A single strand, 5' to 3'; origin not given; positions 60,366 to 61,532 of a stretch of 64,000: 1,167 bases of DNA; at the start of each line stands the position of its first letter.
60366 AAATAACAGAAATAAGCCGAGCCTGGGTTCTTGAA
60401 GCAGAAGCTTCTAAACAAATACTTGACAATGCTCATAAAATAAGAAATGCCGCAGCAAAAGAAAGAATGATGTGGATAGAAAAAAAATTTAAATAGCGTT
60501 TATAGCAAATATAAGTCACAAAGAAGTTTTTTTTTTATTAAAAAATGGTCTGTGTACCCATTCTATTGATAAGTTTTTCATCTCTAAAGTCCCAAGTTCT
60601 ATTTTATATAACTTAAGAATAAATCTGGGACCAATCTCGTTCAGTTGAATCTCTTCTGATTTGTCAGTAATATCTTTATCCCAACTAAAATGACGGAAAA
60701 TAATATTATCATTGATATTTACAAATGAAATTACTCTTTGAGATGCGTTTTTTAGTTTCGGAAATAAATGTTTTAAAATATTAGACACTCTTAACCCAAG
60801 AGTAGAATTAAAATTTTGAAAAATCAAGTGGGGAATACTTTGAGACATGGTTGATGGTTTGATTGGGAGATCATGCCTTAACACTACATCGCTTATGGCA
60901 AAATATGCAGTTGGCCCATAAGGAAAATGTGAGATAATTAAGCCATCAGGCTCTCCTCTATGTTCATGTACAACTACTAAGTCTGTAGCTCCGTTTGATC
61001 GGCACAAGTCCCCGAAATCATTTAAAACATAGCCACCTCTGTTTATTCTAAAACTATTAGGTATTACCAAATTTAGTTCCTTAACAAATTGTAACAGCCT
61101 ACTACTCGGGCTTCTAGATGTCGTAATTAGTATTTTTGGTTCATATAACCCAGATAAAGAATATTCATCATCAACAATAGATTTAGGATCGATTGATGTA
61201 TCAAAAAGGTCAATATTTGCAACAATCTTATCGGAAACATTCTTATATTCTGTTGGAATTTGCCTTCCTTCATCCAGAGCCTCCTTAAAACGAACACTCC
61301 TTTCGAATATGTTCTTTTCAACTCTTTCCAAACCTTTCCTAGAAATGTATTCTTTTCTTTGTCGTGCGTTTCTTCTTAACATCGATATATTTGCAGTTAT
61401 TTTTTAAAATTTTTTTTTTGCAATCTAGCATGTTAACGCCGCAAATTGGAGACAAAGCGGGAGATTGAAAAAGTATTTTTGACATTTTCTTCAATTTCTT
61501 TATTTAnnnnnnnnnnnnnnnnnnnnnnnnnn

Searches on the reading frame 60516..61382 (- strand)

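Call 74: search_protein_families(library=pfam, proteins=[window:60516-61382:-], max_evalue=0.00001)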
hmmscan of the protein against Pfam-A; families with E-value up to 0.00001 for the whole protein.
window:60516-61382:- (288 aa): 1 family
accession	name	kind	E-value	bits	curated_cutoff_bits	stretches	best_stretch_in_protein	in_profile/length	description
PF04427.23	Brix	-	1.8e-29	103.5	28.2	1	89-260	1-193/193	Brix domain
